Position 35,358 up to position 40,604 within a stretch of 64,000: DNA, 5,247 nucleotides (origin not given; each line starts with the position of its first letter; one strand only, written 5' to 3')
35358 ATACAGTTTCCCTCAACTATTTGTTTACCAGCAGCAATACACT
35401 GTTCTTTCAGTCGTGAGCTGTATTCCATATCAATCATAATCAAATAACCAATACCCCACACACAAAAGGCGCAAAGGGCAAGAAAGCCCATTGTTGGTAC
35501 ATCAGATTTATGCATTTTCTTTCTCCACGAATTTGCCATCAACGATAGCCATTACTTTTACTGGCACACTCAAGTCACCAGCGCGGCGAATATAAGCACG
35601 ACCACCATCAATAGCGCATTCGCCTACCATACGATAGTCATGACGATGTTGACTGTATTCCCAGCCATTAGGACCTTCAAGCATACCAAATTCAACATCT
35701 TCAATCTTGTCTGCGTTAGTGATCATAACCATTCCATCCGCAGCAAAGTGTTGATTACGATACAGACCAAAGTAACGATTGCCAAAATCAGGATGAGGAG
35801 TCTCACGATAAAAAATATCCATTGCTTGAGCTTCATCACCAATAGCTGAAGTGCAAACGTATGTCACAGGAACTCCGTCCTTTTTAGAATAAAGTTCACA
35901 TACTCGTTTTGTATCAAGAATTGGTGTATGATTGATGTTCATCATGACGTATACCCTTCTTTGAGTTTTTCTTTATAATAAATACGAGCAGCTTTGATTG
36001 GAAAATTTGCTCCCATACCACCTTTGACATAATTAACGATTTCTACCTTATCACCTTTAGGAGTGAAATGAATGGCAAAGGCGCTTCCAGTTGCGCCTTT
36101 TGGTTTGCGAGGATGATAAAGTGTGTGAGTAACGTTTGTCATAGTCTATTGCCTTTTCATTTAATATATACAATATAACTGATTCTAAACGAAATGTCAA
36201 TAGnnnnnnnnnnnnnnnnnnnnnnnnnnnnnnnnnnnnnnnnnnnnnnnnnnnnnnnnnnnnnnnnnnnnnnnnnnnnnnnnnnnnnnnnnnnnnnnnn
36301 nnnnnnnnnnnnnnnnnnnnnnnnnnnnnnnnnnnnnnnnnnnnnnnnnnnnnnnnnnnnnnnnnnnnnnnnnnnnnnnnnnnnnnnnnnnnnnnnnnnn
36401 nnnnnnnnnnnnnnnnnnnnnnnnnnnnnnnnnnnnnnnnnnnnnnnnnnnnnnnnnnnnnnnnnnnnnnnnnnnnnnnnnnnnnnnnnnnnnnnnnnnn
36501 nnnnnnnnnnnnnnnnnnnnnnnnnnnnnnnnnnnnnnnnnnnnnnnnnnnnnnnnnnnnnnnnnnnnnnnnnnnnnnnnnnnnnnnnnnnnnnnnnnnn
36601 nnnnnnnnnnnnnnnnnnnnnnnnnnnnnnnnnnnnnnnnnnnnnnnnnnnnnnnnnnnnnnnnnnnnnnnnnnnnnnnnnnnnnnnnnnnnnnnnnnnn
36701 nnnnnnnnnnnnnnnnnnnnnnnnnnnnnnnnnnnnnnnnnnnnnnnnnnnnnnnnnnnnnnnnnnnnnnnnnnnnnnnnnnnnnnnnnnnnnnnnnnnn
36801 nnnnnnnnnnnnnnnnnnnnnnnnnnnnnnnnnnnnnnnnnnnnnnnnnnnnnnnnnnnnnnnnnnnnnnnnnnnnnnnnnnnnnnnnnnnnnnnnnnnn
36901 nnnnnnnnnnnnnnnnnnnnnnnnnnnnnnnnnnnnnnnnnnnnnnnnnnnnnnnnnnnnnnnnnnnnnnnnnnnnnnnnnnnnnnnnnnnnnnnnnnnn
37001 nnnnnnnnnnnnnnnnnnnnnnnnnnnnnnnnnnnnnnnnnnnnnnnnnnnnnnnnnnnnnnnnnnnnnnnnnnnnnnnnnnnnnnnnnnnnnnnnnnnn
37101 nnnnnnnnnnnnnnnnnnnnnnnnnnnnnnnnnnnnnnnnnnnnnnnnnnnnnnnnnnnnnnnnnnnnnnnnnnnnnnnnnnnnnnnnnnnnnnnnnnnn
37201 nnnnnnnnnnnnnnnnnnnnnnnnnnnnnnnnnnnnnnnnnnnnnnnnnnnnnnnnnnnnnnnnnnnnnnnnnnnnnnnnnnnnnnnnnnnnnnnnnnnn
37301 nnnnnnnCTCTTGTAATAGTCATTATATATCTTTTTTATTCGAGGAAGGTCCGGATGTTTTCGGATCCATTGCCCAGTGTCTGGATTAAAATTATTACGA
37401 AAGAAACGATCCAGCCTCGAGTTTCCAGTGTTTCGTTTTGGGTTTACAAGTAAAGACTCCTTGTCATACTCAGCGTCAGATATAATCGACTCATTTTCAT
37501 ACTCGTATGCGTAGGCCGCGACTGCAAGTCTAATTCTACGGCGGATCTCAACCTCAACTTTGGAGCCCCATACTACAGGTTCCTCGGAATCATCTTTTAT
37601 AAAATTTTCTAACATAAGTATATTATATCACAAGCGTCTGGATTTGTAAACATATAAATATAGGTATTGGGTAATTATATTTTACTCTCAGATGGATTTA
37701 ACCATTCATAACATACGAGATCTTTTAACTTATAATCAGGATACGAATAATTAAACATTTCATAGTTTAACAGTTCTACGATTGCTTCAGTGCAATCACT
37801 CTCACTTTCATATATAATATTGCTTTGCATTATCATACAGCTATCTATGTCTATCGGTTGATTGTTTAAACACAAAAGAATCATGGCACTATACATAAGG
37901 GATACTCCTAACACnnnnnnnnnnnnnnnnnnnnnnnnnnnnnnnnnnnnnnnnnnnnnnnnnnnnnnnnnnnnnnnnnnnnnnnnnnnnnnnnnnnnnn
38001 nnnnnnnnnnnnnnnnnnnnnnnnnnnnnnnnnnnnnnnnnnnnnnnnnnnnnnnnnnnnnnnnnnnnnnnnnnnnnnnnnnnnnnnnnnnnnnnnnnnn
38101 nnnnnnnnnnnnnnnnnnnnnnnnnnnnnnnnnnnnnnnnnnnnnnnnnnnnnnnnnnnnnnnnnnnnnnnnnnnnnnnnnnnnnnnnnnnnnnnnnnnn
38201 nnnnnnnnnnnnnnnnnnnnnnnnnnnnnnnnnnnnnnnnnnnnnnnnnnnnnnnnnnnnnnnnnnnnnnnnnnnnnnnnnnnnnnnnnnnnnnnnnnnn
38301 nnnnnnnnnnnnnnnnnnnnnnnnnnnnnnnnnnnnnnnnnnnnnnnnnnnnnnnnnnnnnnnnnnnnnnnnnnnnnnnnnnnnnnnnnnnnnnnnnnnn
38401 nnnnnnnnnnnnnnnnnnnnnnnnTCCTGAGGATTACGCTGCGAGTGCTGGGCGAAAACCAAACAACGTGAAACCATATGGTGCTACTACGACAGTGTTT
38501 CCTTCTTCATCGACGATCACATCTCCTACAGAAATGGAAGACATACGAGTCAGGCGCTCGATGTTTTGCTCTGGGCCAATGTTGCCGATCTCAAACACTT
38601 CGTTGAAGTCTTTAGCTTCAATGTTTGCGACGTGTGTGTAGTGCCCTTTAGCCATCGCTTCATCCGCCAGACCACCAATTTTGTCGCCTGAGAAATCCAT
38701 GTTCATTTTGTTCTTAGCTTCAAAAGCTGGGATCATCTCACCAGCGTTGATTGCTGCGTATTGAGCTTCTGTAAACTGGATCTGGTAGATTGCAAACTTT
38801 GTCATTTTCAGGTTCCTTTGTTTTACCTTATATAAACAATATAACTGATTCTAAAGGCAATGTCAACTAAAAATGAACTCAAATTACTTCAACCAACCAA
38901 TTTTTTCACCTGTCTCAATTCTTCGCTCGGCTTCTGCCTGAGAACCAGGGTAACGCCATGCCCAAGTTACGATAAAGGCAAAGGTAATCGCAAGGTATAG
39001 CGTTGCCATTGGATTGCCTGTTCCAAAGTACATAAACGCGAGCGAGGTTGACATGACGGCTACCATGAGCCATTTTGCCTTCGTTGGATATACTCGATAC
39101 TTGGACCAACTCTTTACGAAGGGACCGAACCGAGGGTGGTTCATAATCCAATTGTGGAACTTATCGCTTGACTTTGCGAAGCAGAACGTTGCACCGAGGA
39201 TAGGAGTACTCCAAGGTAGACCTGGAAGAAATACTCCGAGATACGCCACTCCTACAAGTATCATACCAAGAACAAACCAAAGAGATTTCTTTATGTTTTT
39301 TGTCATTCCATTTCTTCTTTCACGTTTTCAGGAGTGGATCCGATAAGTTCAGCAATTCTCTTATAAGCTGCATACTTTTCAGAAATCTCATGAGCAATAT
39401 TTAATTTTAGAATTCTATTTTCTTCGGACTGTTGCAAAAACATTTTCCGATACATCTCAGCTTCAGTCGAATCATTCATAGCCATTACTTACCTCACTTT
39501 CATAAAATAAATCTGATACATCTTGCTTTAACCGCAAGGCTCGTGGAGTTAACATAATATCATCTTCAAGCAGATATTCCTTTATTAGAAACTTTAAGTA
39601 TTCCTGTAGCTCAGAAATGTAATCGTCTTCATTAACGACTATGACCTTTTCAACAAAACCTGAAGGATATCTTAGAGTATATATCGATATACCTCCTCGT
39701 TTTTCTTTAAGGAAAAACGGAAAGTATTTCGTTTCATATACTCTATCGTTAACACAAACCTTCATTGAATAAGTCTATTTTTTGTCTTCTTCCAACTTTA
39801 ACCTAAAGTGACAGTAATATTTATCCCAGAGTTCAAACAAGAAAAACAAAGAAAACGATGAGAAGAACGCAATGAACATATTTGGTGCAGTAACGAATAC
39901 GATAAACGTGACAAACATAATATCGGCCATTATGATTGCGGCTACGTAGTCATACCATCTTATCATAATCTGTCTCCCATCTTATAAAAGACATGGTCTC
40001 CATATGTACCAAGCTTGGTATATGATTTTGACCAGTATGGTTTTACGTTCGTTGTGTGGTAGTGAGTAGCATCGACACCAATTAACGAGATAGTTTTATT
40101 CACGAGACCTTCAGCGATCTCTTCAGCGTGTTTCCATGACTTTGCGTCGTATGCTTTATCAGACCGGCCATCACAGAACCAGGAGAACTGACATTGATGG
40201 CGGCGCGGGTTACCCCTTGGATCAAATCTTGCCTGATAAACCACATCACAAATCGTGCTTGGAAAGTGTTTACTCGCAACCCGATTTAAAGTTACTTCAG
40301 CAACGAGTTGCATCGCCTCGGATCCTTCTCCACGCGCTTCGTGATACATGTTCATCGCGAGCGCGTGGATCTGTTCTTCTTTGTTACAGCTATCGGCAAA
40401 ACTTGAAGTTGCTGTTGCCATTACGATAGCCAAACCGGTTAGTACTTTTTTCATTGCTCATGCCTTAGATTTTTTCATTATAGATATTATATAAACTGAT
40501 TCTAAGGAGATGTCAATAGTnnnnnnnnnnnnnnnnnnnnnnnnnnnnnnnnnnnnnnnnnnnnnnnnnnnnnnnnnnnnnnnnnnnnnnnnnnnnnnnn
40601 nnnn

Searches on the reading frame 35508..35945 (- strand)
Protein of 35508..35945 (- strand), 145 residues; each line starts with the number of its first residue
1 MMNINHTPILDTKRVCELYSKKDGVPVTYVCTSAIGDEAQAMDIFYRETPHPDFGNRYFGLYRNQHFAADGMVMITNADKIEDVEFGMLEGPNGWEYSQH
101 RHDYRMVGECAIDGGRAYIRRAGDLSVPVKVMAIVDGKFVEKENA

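Call 46: search_protein_families(library=phrogs, proteins=[window:35508-35945:-], max_evalue=0.00001)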
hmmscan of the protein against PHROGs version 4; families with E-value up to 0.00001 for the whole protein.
window:35508-35945:- (145 aa): 1 family
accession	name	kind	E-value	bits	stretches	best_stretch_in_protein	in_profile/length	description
phrog_12504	-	unknown function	1.6e-12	49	1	28-138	16-125/137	-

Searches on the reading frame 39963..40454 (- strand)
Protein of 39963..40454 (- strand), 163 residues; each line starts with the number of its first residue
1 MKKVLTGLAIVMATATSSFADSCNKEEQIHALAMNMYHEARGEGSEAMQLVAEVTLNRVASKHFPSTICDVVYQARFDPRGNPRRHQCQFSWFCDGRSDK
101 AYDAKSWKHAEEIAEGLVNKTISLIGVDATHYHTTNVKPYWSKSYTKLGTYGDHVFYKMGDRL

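Call 46: search_protein_families(library=phrogs, proteins=[window:39963-40454:-], max_evalue=0.00001)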
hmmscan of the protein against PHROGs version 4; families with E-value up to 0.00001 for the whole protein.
window:39963-40454:- (163 aa): 3 families
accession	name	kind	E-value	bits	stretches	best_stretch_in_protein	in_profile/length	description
phrog_938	-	lysis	1.9e-24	85.9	1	12-159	36-172/2185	endolysin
phrog_17417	-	unknown function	7e-10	40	1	25-89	79-144/192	-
phrog_14642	-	lysis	2.7e-07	31.3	1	30-157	104-214/215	endolysin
